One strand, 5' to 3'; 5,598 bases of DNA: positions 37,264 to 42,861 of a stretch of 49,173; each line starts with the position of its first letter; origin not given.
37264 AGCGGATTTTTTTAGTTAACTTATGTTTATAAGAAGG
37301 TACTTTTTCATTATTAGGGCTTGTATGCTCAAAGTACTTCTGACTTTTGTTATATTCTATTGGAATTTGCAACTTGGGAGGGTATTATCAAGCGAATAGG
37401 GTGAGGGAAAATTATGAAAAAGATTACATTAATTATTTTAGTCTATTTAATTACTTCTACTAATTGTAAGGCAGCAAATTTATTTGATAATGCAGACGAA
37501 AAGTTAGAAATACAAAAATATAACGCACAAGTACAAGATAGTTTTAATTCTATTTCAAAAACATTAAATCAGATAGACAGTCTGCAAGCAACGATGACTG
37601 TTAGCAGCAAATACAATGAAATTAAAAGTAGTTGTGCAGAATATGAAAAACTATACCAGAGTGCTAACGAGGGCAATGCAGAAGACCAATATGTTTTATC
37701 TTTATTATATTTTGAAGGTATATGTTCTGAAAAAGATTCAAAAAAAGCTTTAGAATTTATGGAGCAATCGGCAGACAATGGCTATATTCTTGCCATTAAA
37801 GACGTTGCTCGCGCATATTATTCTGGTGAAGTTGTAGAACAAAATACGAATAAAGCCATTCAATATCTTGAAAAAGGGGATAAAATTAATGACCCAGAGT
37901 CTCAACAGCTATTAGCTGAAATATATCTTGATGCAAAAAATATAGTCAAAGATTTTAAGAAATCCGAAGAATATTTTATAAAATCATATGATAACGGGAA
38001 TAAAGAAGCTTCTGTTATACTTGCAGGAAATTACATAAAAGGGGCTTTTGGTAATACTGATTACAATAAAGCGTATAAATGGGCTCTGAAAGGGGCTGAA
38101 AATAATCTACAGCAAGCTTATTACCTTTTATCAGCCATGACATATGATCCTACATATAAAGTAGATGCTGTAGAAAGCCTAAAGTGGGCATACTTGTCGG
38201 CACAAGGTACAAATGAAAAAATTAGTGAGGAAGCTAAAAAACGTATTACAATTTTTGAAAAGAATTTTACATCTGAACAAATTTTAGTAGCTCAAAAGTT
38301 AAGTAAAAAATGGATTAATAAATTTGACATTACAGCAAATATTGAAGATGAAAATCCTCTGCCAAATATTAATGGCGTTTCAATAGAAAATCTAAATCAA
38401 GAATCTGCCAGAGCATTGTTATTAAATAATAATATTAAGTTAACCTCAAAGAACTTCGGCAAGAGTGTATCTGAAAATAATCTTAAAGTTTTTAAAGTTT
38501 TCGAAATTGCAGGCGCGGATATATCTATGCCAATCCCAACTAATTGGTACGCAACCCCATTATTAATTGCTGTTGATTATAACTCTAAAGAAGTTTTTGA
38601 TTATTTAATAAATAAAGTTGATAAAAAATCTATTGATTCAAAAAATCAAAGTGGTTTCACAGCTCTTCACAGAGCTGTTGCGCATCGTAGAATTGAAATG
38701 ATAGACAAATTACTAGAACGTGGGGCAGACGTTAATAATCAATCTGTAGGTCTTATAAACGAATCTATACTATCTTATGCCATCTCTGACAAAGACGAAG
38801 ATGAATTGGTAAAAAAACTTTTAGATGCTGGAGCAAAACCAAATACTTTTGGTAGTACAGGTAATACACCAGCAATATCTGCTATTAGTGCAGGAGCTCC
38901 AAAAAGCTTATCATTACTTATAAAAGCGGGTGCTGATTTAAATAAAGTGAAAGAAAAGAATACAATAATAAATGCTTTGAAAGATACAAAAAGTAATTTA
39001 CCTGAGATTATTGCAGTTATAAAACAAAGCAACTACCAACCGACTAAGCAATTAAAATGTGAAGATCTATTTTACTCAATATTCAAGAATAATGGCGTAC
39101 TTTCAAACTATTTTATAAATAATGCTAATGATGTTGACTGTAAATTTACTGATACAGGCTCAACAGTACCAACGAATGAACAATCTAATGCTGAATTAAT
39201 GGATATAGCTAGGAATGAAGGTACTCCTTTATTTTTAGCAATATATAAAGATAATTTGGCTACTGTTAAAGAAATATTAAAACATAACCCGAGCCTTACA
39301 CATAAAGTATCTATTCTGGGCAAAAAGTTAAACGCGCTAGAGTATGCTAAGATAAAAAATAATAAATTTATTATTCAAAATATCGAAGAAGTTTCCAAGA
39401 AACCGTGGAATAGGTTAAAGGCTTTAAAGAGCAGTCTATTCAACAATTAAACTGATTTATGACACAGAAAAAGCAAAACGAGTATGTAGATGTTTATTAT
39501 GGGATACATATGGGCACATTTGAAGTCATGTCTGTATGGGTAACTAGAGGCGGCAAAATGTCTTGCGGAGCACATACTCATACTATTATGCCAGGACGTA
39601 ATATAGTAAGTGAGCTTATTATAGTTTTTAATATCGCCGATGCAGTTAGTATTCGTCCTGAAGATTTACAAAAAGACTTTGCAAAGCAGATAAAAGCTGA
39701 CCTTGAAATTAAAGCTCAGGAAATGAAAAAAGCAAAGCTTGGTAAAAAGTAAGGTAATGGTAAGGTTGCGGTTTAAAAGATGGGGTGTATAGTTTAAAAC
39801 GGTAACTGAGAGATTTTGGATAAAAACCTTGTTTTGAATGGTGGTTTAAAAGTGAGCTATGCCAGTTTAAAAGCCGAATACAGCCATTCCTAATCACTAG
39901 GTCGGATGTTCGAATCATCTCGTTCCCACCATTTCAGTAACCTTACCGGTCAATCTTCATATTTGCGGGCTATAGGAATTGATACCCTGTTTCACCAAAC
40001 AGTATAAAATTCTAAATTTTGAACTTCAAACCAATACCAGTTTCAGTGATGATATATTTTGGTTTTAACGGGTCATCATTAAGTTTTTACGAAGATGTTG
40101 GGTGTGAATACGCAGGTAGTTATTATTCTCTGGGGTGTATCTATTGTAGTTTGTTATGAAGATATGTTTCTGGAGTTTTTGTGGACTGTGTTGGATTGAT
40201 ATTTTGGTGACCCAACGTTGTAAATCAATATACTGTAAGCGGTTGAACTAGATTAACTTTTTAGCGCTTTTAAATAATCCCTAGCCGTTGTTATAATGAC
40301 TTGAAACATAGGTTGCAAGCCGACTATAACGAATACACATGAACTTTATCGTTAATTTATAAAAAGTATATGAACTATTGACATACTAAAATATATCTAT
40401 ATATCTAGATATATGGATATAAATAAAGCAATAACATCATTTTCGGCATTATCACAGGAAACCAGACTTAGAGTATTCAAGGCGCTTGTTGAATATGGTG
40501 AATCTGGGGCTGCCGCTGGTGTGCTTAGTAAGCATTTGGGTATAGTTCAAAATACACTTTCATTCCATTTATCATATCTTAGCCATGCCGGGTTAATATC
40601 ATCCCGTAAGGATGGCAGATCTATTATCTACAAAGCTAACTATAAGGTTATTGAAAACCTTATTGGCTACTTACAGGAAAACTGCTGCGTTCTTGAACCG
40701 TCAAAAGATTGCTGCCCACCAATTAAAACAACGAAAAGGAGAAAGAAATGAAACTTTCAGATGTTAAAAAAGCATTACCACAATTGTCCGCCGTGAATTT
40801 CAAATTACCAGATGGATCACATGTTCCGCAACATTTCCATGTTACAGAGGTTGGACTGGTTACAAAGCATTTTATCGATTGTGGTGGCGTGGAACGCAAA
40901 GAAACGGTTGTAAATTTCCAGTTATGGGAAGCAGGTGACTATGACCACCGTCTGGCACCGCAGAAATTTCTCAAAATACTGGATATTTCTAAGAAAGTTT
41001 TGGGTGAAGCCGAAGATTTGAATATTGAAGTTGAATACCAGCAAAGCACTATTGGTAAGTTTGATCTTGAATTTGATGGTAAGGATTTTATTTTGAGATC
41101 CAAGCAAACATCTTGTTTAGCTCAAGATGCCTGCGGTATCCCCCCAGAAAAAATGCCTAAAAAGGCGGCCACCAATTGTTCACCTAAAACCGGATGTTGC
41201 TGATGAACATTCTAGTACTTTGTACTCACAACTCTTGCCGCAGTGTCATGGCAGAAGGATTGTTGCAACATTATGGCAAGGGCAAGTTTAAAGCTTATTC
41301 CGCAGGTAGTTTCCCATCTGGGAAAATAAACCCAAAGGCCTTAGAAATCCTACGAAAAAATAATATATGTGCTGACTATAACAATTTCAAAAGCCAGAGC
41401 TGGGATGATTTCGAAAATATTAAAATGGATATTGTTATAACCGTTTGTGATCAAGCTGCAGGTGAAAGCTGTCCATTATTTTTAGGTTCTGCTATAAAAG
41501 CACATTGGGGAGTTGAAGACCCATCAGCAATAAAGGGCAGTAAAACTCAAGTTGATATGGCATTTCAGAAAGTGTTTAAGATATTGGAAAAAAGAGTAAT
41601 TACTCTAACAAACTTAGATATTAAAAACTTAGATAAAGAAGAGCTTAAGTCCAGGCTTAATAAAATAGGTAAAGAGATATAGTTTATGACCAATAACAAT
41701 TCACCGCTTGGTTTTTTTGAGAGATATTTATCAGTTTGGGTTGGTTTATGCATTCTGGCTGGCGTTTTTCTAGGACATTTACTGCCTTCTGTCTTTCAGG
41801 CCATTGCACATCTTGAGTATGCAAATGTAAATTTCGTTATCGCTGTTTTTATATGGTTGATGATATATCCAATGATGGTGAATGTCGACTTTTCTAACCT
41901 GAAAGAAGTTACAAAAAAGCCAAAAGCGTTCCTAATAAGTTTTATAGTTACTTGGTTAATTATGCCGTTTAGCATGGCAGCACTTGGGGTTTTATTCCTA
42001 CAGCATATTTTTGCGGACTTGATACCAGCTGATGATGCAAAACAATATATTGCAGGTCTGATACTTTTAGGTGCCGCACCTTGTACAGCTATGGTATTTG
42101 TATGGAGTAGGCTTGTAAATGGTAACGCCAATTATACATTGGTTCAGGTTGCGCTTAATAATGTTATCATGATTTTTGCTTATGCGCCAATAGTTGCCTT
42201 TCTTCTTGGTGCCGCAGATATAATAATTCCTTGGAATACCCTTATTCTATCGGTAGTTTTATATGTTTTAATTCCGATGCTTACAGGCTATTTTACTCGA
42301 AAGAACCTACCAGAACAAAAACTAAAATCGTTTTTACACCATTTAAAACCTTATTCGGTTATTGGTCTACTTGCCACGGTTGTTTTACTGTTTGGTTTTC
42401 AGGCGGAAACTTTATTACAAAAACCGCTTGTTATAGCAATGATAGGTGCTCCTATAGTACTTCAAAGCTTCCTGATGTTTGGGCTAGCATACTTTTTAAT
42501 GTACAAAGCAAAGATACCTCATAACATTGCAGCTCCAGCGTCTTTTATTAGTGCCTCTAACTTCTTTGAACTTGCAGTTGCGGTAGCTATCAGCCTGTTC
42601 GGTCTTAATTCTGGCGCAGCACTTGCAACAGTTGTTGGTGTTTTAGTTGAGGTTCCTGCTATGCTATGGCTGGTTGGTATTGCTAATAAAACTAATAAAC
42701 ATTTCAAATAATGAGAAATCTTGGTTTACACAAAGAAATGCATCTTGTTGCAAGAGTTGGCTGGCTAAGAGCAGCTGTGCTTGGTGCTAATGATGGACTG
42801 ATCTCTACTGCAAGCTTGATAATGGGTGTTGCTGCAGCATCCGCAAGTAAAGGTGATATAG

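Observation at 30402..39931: tRNA-Arg(CCU) gene split in its anticodon loop by a 9.4-kb element that carries an intact, inverted copy of the same tRNA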

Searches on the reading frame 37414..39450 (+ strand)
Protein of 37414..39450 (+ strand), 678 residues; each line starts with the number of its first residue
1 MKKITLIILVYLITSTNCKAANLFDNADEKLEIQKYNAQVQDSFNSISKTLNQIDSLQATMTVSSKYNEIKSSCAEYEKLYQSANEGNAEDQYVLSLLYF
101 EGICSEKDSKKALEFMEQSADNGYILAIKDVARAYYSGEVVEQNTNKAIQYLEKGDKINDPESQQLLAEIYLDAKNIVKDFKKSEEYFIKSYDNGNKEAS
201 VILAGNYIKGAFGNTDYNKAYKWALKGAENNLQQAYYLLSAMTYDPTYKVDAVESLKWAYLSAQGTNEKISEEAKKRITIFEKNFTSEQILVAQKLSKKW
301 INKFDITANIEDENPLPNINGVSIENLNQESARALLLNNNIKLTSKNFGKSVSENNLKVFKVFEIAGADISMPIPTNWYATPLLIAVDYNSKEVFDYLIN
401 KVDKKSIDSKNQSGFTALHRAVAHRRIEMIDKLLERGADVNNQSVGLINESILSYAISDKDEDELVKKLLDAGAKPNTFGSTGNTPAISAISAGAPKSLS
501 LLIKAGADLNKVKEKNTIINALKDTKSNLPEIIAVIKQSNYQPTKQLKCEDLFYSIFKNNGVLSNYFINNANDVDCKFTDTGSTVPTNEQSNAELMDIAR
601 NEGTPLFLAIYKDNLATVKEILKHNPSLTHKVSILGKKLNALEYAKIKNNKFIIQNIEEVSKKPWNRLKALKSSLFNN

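Call 7: search_protein_families(library=pfam, proteins=[window:37414-39450:+], max_evalue=0.01)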
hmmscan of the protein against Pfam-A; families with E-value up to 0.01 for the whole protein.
window:37414-39450:+ (678 aa): 7 families
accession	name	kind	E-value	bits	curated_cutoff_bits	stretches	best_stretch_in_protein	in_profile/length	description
PF12796.13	Ank_2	-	6.2e-24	84.8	27.3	2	353-443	6-89/90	Ankyrin repeats (3 copies)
PF00023.36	Ank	-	3.6e-19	68.2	21.1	1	414-443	2-31/33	Ankyrin repeat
PF13606.12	Ank_3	-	1.6e-18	65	22.3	1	414-441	2-29/30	Ankyrin repeat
PF08238.18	Sel1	-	4.2e-16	59.2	30.7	1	90-124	2-36/36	Sel1 repeat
PF13637.12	Ank_4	-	7.8e-14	51.9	22.7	1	385-434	3-50/50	Ankyrin repeats (many copies)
PF13857.12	Ank_5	-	2.6e-13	50.4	27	1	406-444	8-46/56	Ankyrin repeats (many copies)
PF23745.1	ANK_LRRK2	-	0.00012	22.3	27.5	0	416-475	33-89/130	LRRK2 ANK repeat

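Call 58: search_protein_families(library=phrogs, proteins=[window:37414-39450:+], max_evalue=0.001)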
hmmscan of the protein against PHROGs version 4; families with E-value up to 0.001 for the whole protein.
window:37414-39450:+ (678 aa): 3 families
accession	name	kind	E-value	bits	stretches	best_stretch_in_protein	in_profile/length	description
phrog_8741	-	unknown function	3.5e-26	93.3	1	70-264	18-214/380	-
phrog_9262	-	unknown function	8.5e-17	62.5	2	342-443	4-103/253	-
phrog_9049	-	unknown function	1e-13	49.2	1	356-631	3236-3461/4700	-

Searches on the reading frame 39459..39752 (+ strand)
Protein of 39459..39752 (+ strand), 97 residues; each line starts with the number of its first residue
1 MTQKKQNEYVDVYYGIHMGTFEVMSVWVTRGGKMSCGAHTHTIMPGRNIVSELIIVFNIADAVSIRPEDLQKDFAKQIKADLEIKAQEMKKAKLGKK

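Call 7: search_protein_families(library=pfam, proteins=[window:39459-39752:+], max_evalue=0.01)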
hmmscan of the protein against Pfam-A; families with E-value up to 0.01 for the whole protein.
window:39459-39752:+ (97 aa): 0 families

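Call 58: search_protein_families(library=phrogs, proteins=[window:39459-39752:+], max_evalue=0.001)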
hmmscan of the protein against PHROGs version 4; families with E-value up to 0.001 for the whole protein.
window:39459-39752:+ (97 aa): 0 families

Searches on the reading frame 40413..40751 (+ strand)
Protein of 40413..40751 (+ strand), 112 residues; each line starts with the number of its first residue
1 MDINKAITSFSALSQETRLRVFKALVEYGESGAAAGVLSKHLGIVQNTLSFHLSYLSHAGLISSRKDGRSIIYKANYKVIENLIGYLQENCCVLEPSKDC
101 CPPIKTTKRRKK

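Call 7: search_protein_families(library=pfam, proteins=[window:40413-40751:+], max_evalue=0.01)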
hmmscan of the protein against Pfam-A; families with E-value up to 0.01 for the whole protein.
window:40413-40751:+ (112 aa): 7 families
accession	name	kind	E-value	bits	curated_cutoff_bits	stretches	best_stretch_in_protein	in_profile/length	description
PF12840.13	HTH_20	-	3.7e-09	36.9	27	1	13-64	1-50/51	Helix-turn-helix domain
PF01022.26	HTH_5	-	2.6e-05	24.4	22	1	16-64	2-47/47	Bacterial regulatory protein, arsR family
PF19808.4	DUF6291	-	0.0021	18.6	27.2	1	8-42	10-43/79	Family of unknown function (DUF6291)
PF01978.25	TrmB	-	0.0023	18.2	25.6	1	19-75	11-64/68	Sugar-specific transcriptional regulator TrmB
PF24038.1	DUF7347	-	0.0031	18.2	27.6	1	9-58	4-54/77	Domain of unknown function (DUF7347)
PF13545.12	HTH_Crp_2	-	0.0064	16.9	27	0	38-72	28-60/70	Crp-like helix-turn-helix domain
PF13601.12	HTH_34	-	0.0088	16.6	27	0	18-67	2-49/80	Winged helix DNA-binding domain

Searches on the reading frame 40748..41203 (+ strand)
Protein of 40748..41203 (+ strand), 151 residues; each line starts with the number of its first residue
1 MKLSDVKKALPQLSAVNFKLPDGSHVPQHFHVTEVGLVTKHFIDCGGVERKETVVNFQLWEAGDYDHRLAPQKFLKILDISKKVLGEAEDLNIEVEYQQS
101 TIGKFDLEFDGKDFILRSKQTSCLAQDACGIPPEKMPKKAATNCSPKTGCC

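Call 8: search_protein_families(library=pfam, proteins=[window:40748-41203:+], max_evalue=0.01)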
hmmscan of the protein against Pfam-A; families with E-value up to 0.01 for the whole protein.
window:40748-41203:+ (151 aa): 1 family
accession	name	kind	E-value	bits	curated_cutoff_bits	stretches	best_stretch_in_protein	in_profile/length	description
PF20001.5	DUF6428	-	4.3e-59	199.2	28.7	1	3-151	1-155/155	Family of unknown function (DUF6428)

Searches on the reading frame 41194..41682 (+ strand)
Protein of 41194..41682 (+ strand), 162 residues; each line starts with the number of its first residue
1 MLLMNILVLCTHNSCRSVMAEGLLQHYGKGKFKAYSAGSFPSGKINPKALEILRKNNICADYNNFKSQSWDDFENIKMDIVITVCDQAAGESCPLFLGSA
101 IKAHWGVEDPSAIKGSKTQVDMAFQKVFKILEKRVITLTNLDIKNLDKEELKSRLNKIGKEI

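Call 8: search_protein_families(library=pfam, proteins=[window:41194-41682:+], max_evalue=0.01)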
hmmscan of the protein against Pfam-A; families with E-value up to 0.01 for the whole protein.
window:41194-41682:+ (162 aa): 1 family
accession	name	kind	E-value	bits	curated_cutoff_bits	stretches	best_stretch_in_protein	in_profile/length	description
PF01451.26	LMWPc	-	1.8e-18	67.5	23.2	1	6-137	1-142/144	Low molecular weight phosphotyrosine protein phosphatase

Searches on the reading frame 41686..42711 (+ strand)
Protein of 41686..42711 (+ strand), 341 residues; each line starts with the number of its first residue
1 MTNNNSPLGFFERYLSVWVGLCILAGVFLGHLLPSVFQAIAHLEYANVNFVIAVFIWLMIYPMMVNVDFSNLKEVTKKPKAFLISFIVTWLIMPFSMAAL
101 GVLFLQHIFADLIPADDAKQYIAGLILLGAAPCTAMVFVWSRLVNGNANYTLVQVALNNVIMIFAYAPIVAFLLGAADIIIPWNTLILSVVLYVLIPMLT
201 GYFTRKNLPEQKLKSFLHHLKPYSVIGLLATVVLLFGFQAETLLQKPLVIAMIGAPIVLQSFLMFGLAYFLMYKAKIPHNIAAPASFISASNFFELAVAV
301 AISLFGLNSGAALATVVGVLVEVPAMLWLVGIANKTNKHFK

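Call 8: search_protein_families(library=pfam, proteins=[window:41686-42711:+], max_evalue=0.01)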
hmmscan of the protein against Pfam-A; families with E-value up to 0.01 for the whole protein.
window:41686-42711:+ (341 aa): 2 families
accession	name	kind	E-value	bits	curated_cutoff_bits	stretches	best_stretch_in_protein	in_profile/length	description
PF01758.21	SBF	-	3.6e-40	138.1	24.3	1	54-245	2-190/191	Sodium Bile acid symporter family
PF13593.11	SBF_like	-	3.1e-09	37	25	1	20-320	4-295/313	SBF-like CPA transporter family (DUF4137)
